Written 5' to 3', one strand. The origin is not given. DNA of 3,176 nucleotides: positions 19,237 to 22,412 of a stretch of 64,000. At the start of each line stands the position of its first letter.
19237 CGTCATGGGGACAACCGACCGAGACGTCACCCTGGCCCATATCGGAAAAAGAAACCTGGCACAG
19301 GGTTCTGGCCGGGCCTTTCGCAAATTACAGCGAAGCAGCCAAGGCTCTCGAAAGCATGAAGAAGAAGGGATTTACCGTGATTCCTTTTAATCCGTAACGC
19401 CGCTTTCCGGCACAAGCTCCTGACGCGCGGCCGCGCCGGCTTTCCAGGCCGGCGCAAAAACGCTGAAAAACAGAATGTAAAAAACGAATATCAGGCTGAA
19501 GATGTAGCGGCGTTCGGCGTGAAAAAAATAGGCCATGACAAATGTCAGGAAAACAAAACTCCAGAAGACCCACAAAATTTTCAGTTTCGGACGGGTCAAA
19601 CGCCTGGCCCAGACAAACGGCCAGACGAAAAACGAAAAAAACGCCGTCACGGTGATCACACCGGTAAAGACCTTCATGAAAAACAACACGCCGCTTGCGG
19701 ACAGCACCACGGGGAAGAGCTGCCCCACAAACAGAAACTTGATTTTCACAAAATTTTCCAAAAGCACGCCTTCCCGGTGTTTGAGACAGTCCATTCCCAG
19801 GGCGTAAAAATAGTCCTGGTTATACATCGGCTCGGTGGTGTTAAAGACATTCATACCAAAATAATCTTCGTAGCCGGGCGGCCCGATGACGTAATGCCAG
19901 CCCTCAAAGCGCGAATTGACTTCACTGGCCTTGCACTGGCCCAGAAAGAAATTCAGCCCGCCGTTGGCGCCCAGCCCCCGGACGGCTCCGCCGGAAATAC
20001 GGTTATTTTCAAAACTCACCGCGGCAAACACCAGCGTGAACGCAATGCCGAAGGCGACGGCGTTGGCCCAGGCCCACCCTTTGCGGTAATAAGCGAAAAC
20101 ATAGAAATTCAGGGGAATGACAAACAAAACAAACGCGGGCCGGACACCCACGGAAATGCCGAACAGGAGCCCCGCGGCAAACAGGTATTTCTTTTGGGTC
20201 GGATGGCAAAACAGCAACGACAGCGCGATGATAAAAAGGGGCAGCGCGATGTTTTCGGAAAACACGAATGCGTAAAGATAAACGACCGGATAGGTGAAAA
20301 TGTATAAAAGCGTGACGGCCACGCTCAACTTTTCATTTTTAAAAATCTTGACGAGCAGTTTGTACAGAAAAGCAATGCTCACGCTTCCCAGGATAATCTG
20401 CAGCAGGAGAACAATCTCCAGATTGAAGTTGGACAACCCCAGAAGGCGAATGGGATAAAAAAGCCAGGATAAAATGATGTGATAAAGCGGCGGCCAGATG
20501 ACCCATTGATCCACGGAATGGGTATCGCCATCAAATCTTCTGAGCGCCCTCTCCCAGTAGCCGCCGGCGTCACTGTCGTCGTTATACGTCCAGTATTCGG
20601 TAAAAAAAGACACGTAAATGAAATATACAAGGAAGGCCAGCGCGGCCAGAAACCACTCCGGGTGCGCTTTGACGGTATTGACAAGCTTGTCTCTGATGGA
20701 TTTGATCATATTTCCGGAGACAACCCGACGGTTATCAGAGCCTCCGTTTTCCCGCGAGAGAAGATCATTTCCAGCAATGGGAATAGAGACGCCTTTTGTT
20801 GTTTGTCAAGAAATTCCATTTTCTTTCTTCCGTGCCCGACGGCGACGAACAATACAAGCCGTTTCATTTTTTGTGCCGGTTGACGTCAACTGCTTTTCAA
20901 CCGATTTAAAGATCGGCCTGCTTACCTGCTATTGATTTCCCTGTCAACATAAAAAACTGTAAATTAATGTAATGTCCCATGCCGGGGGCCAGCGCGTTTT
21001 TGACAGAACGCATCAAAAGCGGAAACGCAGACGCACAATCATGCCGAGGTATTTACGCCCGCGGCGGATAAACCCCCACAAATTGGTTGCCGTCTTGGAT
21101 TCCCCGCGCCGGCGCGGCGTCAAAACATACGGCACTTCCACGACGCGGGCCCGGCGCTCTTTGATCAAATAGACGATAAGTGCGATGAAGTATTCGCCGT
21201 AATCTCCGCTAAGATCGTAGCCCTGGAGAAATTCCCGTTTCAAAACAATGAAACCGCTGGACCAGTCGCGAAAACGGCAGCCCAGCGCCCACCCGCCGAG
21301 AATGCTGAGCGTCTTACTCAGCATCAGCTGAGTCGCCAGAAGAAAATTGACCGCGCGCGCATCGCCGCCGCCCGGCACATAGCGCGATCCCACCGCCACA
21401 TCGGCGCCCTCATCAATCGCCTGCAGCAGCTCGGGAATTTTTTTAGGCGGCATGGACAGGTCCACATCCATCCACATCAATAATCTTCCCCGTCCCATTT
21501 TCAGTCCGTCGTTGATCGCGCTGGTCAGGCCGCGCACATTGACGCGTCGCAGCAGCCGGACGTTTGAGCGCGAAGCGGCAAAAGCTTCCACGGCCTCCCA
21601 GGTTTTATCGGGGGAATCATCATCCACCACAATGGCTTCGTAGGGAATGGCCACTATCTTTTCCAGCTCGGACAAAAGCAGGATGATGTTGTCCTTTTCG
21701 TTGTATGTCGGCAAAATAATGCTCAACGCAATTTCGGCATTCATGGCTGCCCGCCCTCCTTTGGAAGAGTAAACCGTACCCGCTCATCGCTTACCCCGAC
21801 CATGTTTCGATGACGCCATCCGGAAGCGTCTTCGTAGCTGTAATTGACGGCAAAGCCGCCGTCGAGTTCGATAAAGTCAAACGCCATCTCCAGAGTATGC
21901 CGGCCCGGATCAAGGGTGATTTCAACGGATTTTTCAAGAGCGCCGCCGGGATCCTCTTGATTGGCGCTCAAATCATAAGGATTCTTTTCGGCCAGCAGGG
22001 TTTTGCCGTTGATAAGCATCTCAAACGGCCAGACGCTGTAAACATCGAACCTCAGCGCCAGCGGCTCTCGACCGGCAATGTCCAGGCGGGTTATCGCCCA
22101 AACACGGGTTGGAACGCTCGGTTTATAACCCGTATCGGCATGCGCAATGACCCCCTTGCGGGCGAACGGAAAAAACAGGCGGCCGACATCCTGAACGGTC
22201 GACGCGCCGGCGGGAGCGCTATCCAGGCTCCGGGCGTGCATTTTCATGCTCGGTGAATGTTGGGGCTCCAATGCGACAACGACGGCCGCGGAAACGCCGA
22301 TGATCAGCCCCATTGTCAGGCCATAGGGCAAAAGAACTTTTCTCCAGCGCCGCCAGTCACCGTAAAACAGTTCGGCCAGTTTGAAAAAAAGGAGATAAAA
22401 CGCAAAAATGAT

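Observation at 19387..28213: Arn-like envelope glycosylation cluster: modified amino-sugar synthesis + polyprenyl-P GT2 + three GT-C transferases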

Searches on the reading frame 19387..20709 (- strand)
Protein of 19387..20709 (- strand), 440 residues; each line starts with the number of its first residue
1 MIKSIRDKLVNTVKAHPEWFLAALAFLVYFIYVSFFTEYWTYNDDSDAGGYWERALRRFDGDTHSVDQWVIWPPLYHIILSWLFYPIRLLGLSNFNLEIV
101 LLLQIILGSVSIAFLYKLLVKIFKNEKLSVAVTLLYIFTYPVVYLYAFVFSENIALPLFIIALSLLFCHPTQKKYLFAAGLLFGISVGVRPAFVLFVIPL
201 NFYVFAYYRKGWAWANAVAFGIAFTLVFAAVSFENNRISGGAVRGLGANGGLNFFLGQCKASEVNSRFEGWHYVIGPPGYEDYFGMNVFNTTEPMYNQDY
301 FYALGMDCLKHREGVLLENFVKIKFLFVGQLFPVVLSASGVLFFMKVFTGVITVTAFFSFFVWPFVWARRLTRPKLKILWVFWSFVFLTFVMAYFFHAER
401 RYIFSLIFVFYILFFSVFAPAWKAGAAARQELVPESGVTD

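Call 3: search_protein_families(library=pfam, proteins=[window:19387-20709:-], max_evalue=0.01)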
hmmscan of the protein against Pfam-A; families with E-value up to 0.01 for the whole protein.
window:19387-20709:- (440 aa): 2 families
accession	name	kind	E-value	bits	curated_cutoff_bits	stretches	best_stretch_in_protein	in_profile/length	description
PF13231.12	PMT_2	-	1.1e-06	29.4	26.1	1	92-228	16-151/160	Dolichyl-phosphate-mannose-protein mannosyltransferase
PF09852.15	DUF2079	-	0.00031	20.4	28.2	1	101-227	67-190/459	Predicted membrane protein (DUF2079)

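Call 4: search_protein_families(library=ncbifam, proteins=[window:19387-20709:-], max_evalue=0.01)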
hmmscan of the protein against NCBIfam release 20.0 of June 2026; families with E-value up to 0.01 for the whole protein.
window:19387-20709:- (440 aa): 1 family
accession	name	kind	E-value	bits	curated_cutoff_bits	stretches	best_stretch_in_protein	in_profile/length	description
NF047440.1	LA3751_2_3_fam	subfamily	1.1e-08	34.4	200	1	83-240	84-245/460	LA_3751/LA_3752 family putative glycosyltransferase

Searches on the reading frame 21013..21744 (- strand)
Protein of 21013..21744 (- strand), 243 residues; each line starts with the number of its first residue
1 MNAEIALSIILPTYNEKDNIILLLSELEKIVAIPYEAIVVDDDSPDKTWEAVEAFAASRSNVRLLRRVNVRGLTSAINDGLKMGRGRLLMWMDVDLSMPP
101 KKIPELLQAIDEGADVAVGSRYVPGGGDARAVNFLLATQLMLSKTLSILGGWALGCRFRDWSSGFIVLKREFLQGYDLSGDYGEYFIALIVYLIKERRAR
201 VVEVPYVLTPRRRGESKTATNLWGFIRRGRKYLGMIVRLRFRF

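Call 3: search_protein_families(library=pfam, proteins=[window:21013-21744:-], max_evalue=0.01)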
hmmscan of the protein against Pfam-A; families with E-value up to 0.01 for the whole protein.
window:21013-21744:- (243 aa): 3 families
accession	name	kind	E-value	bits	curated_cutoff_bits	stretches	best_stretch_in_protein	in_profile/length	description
PF00535.33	Glycos_transf_2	-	7.2e-30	104.6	23.3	1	8-132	1-126/168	Glycosyl transferase family 2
PF13641.12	Glyco_tranf_2_3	-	8.3e-05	23.1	27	1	7-120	3-122/230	Glycosyltransferase like family 2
PF10111.15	Glyco_tranf_2_2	-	0.00021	21.3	27.3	1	8-111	1-112/276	Glycosyltransferase like family 2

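Call 4: search_protein_families(library=ncbifam, proteins=[window:21013-21744:-], max_evalue=0.01)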
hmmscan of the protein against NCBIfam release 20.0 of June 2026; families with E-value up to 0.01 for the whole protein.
window:21013-21744:- (243 aa): 20 families
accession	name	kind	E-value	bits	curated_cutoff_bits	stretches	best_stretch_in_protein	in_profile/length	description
NF047588.1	GlcsyltransPgfSStrep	equivalog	6.1e-18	65.1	500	1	6-134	2-132/308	glycosyltransferase PgfS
NF007482.0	PRK10073.1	equivalog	1.5e-13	50.5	423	1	1-117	2-118/334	glycosyltransferase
NF007986.1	PRK10714.1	equivalog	8.9e-13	47.9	529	1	7-122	8-127/316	undecaprenyl-phosphate 4-deoxy-4-formamido-L-arabinose transferase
TIGR03937.1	PgaC_IcaA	equivalog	2.1e-11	43.5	422.3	1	6-116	46-156/407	poly-beta-1,6-N-acetyl-D-glucosamine synthase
NF041875.1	EPS_EpsD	equivalog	3.3e-11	43.2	370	1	7-119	1-114/325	exopolysaccharide biosynthesis glycosyltransferase EpsD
TIGR04283.1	glyco_like_mftF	equivalog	6.7e-11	42.2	182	1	7-114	1-101/221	TIGR04283 family arsenosugar biosynthesis glycosyltransferase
NF041391.1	DPhHxTase_Halo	equivalog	6.8e-11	41.6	375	1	13-216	3-190/213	dolichyl-phosphate hexose transferase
TIGR03965.1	mycofact_glyco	equivalog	6.4e-10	38.5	280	1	7-125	76-194/467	mycofactocin biosynthesis glycosyltransferase MftF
TIGR04182.1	glyco_TIGR04182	equivalog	3.9e-09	36.3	325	1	8-218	3-199/293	S-layer glycoprotein N-glycosyltransferase AglJ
NF047683.1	TeichurnBiosyTuaG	equivalog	3.1e-08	33.6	400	1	5-108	6-109/252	teichuronic acid biosynthesis protein TuaG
NF010496.0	PRK13915.1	equivalog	3.2e-07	29.7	262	1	4-110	30-142/307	glucosyl-3-phosphoglycerate synthase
NF050050.1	ProtGlycPglI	equivalog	5.9e-07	29.2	500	1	6-118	3-116/306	GalNAc(5)-diNAcBac-PP-undecaprenol beta-1,3-glucosyltransferase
NF038302.1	EPS_HpsE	equivalog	2e-06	27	300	1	6-96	2-97/307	hormogonium polysaccharide biosynthesis glycosyltransferase HpsE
NF058614.1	PPMAGASynPpgS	equivalog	4.8e-06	26.2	370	1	9-206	4-194/226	polyprenyl-phospho-N-acetylgalactosaminyl synthase PpgS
NF050819.1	PolSacchBiosHfsG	equivalog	5.7e-05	22.4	500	1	3-119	10-127/302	polysaccharide biosynthesis protein HfsG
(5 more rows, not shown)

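Call 47: search_solved_structures(query=window:21013-21744:-, max_evalue=0.00001, show_alignments=1)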
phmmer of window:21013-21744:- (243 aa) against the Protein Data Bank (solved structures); distinct sequences matched with E-value up to 0.00001: 15.
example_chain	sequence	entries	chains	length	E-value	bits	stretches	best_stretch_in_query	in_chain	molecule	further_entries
5mlz_A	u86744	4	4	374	9.2e-41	143.1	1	6-227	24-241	Dolichol monophosphate mannose synthase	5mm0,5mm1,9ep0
5ekp_C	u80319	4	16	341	5.3e-13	52.2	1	2-122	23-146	Uncharacterized glycosyltransferase sll0501 | Glycosyltransferase sll0501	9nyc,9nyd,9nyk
9nye_A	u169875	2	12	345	5.4e-13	52.2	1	2-122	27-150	Glycosyltransferase sll0501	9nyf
5eke_A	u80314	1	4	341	5.7e-13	52.1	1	2-122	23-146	Uncharacterized glycosyltransferase sll0501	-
9hwj_A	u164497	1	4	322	3.5e-11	46.3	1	7-123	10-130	Undecaprenyl-phosphate 4-deoxy-4-formamido-L-arabinose transferase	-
2z87_A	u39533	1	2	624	2.3e-10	43.6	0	6-120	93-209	Chondroitin synthase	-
2z86_A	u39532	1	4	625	2.3e-10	43.6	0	6-120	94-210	Chondroitin synthase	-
9bhc_C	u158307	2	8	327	5.3e-09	39.1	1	7-118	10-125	Undecaprenyl-phosphate 4-deoxy-4-formamido-L-arabinose transferase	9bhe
8vxh_A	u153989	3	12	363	6.9e-09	38.8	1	7-118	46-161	Undecaprenyl-phosphate 4-deoxy-4-formamido-L-arabinose transferase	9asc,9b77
8bz8_A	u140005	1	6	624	1.8e-07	34.1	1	4-106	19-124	Glycosyltransferase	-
8bz4_A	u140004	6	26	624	1.9e-07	34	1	4-106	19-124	Glycosyltransferase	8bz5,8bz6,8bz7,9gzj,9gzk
9jma_A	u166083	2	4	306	9e-07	31.8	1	7-116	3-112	GalNAc(5)-diNAcBac-PP-undecaprenol beta-1,3-glucosyltransferase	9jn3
5tze_C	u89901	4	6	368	5.2e-06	29.3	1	7-116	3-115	Glycosyl transferase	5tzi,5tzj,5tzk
9omm_A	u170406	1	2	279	6.5e-06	29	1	2-125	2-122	Glycosyltransferase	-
9omh_A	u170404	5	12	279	6.5e-06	29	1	2-125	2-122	Glycosyltransferase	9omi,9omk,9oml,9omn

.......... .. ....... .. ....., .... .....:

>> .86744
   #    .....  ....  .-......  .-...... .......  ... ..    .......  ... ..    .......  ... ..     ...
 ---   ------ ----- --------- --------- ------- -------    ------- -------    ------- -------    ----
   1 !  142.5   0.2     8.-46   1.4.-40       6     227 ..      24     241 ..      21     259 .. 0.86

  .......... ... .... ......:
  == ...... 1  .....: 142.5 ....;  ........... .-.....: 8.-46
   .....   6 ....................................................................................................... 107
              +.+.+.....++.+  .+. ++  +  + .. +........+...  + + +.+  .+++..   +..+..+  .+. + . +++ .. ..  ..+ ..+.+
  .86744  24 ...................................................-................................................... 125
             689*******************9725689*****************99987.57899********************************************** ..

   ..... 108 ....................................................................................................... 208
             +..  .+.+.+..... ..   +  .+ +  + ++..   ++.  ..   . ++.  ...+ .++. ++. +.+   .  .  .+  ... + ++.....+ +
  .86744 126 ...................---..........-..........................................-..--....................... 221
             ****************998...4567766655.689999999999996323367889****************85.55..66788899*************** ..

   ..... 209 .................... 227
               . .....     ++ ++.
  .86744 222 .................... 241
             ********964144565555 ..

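Call 69: find_homologous_proteins(query=window:21013-21744:-, max_evalue=1e-10)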
Query window:21013-21744:- (243 aa): 7043 proteins with E <= 1e-10 among 8000 candidates; the best 120 are listed.
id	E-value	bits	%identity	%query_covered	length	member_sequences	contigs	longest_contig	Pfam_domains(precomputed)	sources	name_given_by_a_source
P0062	2.6e-155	533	100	100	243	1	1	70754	PF13641.13,PF00535.33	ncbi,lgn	-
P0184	5.7e-125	434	81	99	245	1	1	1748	PF00535.33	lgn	-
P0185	1.9e-124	432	81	98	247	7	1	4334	PF10111.15,PF00535.33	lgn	-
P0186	1.3e-122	426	80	99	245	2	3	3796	PF10111.15,PF00535.33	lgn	-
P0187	4.8e-122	424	79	100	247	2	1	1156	PF10111.15,PF00535.33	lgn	-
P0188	8.2e-122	423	78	98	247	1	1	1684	PF10111.15,PF00535.33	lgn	-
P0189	1.3e-121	422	78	98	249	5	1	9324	PF10111.15,PF00535.33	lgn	-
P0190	7.7e-120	417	78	99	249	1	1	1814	PF00535.33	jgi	jgi:dolichol-phosphate mannosyltransferase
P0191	1.2e-119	416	78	99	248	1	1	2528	PF00535.33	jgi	jgi:dolichol-phosphate mannosyltransferase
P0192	3.1e-118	412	75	99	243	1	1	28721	PF10111.15,PF00535.33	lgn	-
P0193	1.4e-116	406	78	97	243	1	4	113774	PF10111.15,PF00535.33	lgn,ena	-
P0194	8.5e-116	404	76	98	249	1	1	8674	PF13641.13,PF00535.33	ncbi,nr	ncbi:MAG TPA: glycosyltransferase [Rhodocyclaceae bacterium]|nr:glycosyltransferase [Rhodocyclaceae 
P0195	1.5e-114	399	75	99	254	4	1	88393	PF13641.13,PF00535.33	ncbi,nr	ncbi:MAG TPA: glycosyltransferase [Gammaproteobacteria bacterium]|nr:glycosyltransferase [Gammaprote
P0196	2.4e-114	399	72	100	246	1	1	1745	PF10111.15,PF13641.13,PF00535.33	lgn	-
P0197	2.5e-114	399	77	97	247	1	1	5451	PF13641.13,PF00535.33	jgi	jgi:dolichol-phosphate mannosyltransferase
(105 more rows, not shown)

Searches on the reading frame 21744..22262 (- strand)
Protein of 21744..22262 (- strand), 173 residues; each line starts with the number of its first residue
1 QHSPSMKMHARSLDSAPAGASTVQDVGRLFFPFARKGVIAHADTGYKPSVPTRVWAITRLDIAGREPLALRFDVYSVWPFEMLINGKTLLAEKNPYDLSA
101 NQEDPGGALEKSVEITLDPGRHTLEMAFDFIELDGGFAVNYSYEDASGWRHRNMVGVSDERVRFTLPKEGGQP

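Call 84: search_protein_families(library=pfam, proteins=[window:21744-22262:-], max_evalue=1)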
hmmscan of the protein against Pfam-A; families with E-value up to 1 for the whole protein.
window:21744-22262:- (173 aa): 0 families
